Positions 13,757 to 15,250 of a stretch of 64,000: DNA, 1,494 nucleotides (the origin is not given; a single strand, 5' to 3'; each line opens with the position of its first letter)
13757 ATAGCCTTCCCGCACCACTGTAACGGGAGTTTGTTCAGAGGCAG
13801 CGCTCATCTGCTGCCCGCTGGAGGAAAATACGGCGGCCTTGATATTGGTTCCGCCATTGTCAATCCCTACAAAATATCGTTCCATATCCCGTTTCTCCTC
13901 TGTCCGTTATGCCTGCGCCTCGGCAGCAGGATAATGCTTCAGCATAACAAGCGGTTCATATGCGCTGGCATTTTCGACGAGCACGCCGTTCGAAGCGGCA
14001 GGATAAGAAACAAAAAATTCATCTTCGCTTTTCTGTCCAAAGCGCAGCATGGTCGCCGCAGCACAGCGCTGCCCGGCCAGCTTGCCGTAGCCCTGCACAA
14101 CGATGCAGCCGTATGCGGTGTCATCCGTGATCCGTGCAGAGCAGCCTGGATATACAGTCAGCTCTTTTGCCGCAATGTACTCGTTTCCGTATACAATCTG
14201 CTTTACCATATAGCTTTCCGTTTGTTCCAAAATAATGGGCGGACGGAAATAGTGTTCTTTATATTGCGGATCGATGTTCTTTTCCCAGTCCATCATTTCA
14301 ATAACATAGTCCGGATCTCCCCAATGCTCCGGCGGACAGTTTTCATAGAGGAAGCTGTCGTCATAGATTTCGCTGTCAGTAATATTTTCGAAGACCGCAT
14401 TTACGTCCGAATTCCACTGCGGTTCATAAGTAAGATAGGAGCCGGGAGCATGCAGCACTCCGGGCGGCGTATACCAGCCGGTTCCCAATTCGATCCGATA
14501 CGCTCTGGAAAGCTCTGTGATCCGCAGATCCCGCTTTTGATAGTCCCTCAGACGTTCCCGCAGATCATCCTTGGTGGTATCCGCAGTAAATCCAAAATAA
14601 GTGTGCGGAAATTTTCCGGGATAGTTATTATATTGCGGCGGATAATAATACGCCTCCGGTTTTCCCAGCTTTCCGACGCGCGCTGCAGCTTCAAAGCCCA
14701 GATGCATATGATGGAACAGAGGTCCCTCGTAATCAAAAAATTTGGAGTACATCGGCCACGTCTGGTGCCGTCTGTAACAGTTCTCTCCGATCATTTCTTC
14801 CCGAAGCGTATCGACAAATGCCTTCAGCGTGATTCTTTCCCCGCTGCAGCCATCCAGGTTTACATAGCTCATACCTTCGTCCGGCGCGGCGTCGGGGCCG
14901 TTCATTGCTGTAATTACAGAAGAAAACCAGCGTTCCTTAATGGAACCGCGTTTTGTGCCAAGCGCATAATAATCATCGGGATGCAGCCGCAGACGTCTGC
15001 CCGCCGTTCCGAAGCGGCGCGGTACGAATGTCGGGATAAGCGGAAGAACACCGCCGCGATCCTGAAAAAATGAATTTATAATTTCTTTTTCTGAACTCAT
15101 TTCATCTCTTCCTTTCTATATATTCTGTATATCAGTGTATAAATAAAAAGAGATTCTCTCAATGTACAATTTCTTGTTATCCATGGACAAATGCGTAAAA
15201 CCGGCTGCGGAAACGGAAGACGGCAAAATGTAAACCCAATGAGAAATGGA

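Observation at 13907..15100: Divergent type-I PMI-like cupin with HHMH metal motif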

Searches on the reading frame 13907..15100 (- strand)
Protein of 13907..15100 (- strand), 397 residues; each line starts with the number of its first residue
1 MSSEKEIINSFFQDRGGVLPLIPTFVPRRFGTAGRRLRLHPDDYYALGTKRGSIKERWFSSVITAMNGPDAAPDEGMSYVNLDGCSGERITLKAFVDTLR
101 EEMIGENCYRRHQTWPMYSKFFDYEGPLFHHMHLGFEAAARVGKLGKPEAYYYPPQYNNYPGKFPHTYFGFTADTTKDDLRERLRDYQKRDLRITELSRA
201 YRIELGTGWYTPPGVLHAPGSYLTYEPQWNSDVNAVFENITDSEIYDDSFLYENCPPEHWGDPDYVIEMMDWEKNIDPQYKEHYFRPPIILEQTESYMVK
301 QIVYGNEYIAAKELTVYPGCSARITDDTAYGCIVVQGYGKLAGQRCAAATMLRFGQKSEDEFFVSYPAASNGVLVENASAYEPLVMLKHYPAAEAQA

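Call 3: search_protein_families(library=pfam, proteins=[window:13907-15100:-], max_evalue=1)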
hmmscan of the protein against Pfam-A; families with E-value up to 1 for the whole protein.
window:13907-15100:- (397 aa): 0 families

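Call 4: search_protein_families(library=ncbifam, proteins=[window:13907-15100:-], max_evalue=1)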
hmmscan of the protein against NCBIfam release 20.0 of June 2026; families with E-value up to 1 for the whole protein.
window:13907-15100:- (397 aa): 1 family
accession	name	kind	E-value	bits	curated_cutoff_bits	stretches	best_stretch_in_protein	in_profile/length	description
TIGR00218.1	manA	equivalog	0.17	11.1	116.2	0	186-244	194-252/359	mannose-6-phosphate isomerase, class I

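Call 5: search_solved_structures(query=window:13907-15100:-, max_evalue=10, show_alignments=3)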
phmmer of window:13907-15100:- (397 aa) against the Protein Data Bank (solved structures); distinct sequences matched with E-value up to 10: 0.

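Call 6: find_homologous_proteins(query=window:13907-15100:-, max_evalue=0.001)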
Query window:13907-15100:- (397 aa): 7998 proteins with E <= 0.001 among 8000 candidates; the best 120 are listed.
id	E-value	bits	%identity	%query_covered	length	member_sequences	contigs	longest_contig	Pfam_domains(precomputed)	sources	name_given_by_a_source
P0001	7.5e-276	933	98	100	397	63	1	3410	-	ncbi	-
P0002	1.1e-235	800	84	100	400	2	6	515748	-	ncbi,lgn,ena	-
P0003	6.7e-233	791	83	100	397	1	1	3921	-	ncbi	-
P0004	1.0e-231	787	82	100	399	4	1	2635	-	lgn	-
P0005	2.2e-225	767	80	100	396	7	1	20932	-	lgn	-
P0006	1.5e-224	764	79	100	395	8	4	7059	-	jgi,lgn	-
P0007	2.7e-224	763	80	100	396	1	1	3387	-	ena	-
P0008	9.9e-219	745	78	100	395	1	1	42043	-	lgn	-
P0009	6.5e-218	742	77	100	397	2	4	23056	-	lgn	-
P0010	1.4e-215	734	79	100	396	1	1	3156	-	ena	-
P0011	2.9e-205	700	74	99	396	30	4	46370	-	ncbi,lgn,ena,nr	ncbi:MAG: hypothetical protein IKH41_03615 [Clostridia bacterium]|nr:hypothetical protein [Clostridi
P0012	1.9e-203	694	73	99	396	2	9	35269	-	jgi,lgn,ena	-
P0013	1.0e-201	689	72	99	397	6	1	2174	-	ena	-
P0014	2.0e-199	681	71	98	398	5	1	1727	-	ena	-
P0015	3.9e-199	680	72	97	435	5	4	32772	-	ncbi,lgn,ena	-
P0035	2.4e-193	661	70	98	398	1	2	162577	-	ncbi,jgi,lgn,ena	jgi:hypothetical protein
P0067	7.3e-184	630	67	98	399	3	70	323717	-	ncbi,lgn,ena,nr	ncbi:MAG TPA: hypothetical protein IAA58_11505 [Candidatus Gallacutalibacter stercoravium]|nr:hypoth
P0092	1.8e-180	619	66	98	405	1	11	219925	-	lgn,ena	-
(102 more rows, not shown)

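Call 12: find_encoding_contigs(protein=P0067, flank=8000, max_places=3)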
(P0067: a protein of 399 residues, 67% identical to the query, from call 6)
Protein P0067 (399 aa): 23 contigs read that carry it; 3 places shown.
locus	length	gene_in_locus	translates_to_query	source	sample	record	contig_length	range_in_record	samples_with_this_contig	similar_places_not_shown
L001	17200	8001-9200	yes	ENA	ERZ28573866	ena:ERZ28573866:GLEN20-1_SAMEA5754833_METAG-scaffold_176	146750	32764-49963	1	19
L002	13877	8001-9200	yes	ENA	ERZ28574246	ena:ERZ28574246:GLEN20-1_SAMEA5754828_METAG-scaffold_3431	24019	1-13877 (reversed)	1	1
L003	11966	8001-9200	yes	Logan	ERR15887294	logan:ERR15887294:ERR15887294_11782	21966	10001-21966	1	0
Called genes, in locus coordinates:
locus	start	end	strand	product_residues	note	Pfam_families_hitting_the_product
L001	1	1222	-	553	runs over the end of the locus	PF00092:VWA (faint), PF13519:VWA_2 (weak)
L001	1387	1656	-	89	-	-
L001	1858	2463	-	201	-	PF00239:Resolvase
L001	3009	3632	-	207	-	PF13189:Cytidylate_kin2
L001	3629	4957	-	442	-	PF01554:MatE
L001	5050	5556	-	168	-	PF04299:FMN_bind_2 (faint), PF01243:PNPOx_N, PF12900:Pyridox_ox_2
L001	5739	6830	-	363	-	PF01208:URO-D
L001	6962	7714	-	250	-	PF02311:AraC_binding, PF07883:Cupin_2 (faint), PF00165:HTH_AraC (weak), PF12833:HTH_18, PF00165:HTH_AraC (weak)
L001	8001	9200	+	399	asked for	-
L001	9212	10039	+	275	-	PF01261:AP_endonuc_2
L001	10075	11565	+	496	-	PF00370:FGGY_N, PF02782:FGGY_C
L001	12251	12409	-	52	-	PF13189:Cytidylate_kin2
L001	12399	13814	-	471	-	PF01554:MatE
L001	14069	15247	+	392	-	PF01548:DEDD_Tnp_IS110, PF02371:Transposase_20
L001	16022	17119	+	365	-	PF01208:URO-D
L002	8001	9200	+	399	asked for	-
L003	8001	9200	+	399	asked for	-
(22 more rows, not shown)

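Call 13: find_encoding_contigs(protein=P0092, flank=8000, max_places=2)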
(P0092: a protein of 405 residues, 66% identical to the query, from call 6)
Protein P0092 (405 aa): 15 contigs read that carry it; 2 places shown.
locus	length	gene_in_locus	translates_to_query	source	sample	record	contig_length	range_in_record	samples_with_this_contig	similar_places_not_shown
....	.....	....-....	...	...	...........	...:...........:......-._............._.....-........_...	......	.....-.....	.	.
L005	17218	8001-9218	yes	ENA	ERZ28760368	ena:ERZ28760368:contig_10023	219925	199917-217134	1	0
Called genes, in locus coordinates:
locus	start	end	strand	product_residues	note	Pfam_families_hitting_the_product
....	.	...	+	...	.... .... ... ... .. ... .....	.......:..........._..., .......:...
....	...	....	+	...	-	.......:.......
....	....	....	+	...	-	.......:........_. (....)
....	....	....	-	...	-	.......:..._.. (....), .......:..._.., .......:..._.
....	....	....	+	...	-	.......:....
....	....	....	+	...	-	-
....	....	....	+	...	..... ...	-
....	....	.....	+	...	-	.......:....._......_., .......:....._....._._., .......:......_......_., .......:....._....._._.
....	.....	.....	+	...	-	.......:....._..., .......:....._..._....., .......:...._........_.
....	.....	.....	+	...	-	-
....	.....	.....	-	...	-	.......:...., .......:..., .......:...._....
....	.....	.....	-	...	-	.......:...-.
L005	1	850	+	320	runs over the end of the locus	PF03881:Fructosamin_kin, PF01636:APH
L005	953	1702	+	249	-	PF06912:DUF1275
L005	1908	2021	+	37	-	-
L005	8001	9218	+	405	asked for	-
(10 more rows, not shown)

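Call 14: find_encoding_contigs(protein=P0035, flank=8000, max_places=2)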
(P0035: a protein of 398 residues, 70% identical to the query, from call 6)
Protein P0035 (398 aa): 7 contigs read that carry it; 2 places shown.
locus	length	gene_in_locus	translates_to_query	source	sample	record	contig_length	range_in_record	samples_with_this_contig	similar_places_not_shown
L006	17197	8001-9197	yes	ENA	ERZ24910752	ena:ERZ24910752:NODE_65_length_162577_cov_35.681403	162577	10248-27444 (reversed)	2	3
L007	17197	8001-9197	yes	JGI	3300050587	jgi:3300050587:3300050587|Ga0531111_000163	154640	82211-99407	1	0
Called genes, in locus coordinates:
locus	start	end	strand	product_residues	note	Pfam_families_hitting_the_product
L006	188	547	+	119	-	PF05336:rhaM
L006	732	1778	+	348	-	PF00532:Peripla_BP_1, PF13407:Peripla_BP_4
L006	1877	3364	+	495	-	PF09818:ABC_ATPase (faint), PF00005:ABC_tran, PF13304:AAA_21 (faint), PF00005:ABC_tran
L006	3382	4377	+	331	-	PF02653:BPD_transp_2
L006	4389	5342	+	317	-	PF02653:BPD_transp_2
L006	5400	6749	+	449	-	-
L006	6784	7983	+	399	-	-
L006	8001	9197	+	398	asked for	-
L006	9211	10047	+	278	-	PF01261:AP_endonuc_2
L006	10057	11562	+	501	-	PF00370:FGGY_N, PF01869:BcrAD_BadFG (faint), PF02782:FGGY_C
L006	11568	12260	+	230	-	PF00596:Aldolase_II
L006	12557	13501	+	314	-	PF00294:PfkB, PF08543:Phos_pyr_kin (weak)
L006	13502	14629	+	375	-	PF08279:HTH_11 (faint), PF13412:HTH_24, PF00480:ROK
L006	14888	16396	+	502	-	PF00005:ABC_tran, PF13175:AAA_15 (weak), PF13304:AAA_21 (faint), PF00005:ABC_tran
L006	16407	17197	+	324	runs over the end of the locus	PF02653:BPD_transp_2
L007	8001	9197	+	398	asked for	-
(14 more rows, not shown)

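Call 19: search_protein_families(library=ncbifam, proteins=[L006:9211-10047:+, L006:11568-12260:+, L006:10057-11562:+, L006:6784-7983:+, L006:5400-6749:+], max_evalue=0.01)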
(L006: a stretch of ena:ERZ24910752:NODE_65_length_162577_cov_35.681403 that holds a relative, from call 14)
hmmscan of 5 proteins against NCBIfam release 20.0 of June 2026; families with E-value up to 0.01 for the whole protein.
L006:9211-10047:+ (278 aa): 7 families
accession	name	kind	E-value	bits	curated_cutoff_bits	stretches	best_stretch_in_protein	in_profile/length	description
NF009689.0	PRK13210.1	subfamily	4.1e-101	337.9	200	1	5-275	2-278/286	L-ribulose-5-phosphate 3-epimerase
NF009688.0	PRK13209.1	subfamily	6.9e-95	317.3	317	1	3-275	4-276/286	L-ribulose-5-phosphate 3-epimerase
TIGR00542.1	hxl6Piso_put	equivalog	1.9e-86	289.8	272.15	1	5-273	1-269/279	L-ribulose-5-phosphate 3-epimerase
NF041099.2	keto_glucon_epim_IolO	equivalog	3.7e-09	36.3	300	1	89-251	84-243/269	5-keto-L-gluconate epimerase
NF051856.1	PsicseEpim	equivalog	4.1e-09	36.7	300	1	29-242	25-233/287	D-psicose 3-epimerase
TIGR03234.1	OH-pyruv-isom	equivalog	6e-05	22.5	353.45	1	20-245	14-231/254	hydroxypyruvate isomerase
NF043033.1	OxoTetrIsom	equivalog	0.0012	18.7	325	0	21-217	16-204/251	2-oxo-tetronate isomerase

L006:11568-12260:+ (230 aa): 27 families (the best 25 are shown)
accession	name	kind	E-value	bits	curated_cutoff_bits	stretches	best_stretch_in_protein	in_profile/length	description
TIGR00760.1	araD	equivalog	2.6e-114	380.1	389.1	1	1-228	1-228/228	L-ribulose-5-phosphate 4-epimerase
NF006047.0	PRK08193.1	subfamily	6.4e-112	372.7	257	1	1-229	1-231/231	L-ribulose-5-phosphate 4-epimerase AraD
NF009003.0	PRK12348.1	subfamily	7.5e-111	369.3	331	1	2-229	1-228/228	L-ribulose-5-phosphate 4-epimerase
NF009002.0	PRK12347.1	subfamily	8.9e-104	345.7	386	1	1-228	1-231/231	L-ribulose-5-phosphate 4-epimerase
NF009625.0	PRK13145.1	equivalog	2.6e-93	311.8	369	1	2-229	5-234/235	L-ribulose-5-phosphate 4-epimerase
NF009691.0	PRK13213.1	equivalog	1.7e-91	305.8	489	1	1-228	1-231/231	L-ribulose-5-phosphate 4-epimerase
NF005123.0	PRK06557.1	subfamily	9.8e-56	188.9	251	1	1-219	8-216/223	L-ribulose-5-phosphate 4-epimerase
NF053831.1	RU1PAldHalo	equivalog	1.4e-26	93.2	300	1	27-201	25-186/208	ribulose-1-phosphate aldolase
NF005302.0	PRK06833.1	equivalog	5.9e-24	84.7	264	1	3-203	4-192/214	L-fuculose-phosphate aldolase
NF004527.0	PRK05874.1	equivalog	8.6e-21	74.5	308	1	7-209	9-201/218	L-fuculose-phosphate aldolase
TIGR03328.1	salvage_mtnB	equivalog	5.8e-17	61.8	137.05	1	22-188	14-182/194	methylthioribulose 1-phosphate dehydratase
NF005984.0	PRK08087.1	subfamily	6.2e-14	52.3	264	1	4-210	5-197/215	L-fuculose-phosphate aldolase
NF006672.0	PRK09220.1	equivalog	1.3e-13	50.8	226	1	6-183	12-189/209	methylthioribulose 1-phosphate dehydratase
NF040649.1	FucA_Meth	equivalog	1.5e-13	51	250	1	27-198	24-177/179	L-fuculose phosphate aldolase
NF004855.0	PRK06208.1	subfamily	9.5e-13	48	255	1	41-201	80-231/274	class II aldolase/adducin family protein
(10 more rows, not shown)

L006:10057-11562:+ (501 aa): 12 families
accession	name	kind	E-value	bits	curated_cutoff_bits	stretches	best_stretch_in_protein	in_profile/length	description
TIGR01312.1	XylB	equivalog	9.1e-64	215.7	380.25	1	5-492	1-480/481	xylulokinase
NF008187.0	PRK10939.1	equivalog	1.4e-53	182.3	528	1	1-491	3-499/521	autoinducer-2 kinase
TIGR01314.1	gntK_FGGY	equivalog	1.4e-48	165.7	648.55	1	3-495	1-493/505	gluconokinase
TIGR01311.1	glycerol_kin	equivalog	6.5e-42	143.5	590.35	1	3-489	2-487/496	glycerol kinase GlpK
NF000756.0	PRK00047.1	subfamily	1.4e-37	129.1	498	2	2-231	5-239/502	glycerol kinase GlpK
TIGR02628.1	fuculo_kin_coli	equivalog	3.6e-32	111.9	470.9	1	7-473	6-464/465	L-fuculokinase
NF003154.0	PRK04123.1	equivalog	1.8e-30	106.2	428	1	144-497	170-539/554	ribulokinase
TIGR01315.1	5C_CHO_kinase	subfamily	5.2e-28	98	408.7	1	4-493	2-535/541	FGGY family pentulose kinase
NF011601.0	PRK15027.1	equivalog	1.3e-27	96.4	912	1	4-491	2-475/484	xylulokinase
TIGR01234.1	L-ribulokinase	equivalog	2.6e-19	69.4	583.25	1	145-496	169-531/536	ribulokinase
TIGR02627.1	rhamnulo_kin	equivalog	8.4e-17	60.9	527.95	1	40-267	40-256/454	rhamnulokinase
NF007925.0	PRK10640.1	equivalog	2.1e-13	49.6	639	1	57-273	59-268/489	rhamnulokinase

L006:6784-7983:+ (399 aa): 0 families

L006:5400-6749:+ (449 aa): 0 families

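Call 20: predict_structure(alignment_id=A1)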
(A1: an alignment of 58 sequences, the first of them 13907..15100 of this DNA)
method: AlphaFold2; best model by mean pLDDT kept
length: 397 residues; sequences in the alignment: 58
mean_pLDDT: 66.7   pTM: 0.72
mean pLDDT of the five models: 66.7, 63.4, 63.1, 62.1, 61.4
residues with pLDDT >= 90: 86; 70-90: 109; 50-70: 75; < 50: 127
segments of 3 or more residues with pLDDT < 50: 26-66, 119-166, 202-209, 218-244
pLDDT, mean of each block of 10 residues (from residue 1): 86 94 56 38 35 40 51 69 67 90 91 66 35 40 34 35 47 84 76 61 45 51 35 45 56 78 82 80 75 95 66 92 94 86 86 66 94 97 86 61
secondary structure, 60 per line:
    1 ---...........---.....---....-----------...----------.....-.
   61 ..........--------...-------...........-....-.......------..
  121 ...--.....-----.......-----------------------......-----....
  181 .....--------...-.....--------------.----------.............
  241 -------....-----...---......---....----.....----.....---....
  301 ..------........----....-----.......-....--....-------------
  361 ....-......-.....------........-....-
elements in order: H4-14 E18-22 E26-29 E54-58 H60-70 E79-81 E89-91 H92-99 H101-104 H106-112 E119-123 E126-130 H136-142 E166-171 H177-185 E198-202 H228-240 H248-251 H263-268 H272-275 H280-284 E289-293 E297-302 E309-316 E321-324 E330-336 E338-341 E344-347 E361-364 H366-371 E373-377 E384-391 H393-396

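Call 21: search_protein_representatives(protein=window:13907-15100:-)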
Query: 397 residues. Proteins with E-value up to 0.001 (for the whole library): 1237; up to 1e-10: 672; up to 1e-30: 123. The best 150 are listed.
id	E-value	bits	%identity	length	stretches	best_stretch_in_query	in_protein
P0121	3.4e-114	398.7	49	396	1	7-390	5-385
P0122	2.9e-111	389.0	44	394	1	11-390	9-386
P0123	6.9e-102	358.2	45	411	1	6-390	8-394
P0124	7.5e-98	344.8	44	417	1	15-395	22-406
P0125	1.9e-95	337.0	70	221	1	7-219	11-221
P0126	8.7e-81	288.7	37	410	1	10-391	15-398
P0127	1.0e-80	288.4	62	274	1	20-235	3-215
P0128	4.5e-80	286.3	49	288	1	117-391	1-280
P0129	2.2e-79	284.0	67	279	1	117-295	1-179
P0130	3.0e-78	280.3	48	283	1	11-280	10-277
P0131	2.7e-70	254.1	48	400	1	31-282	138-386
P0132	7.8e-70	252.6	46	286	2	15-171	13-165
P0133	1.2e-68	248.7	41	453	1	10-390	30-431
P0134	8.6e-66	239.3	46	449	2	162-345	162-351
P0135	1.1e-63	232.3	48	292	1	72-306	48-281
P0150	6.7e-48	180.3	33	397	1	9-390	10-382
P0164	2.4e-44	168.6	36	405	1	5-390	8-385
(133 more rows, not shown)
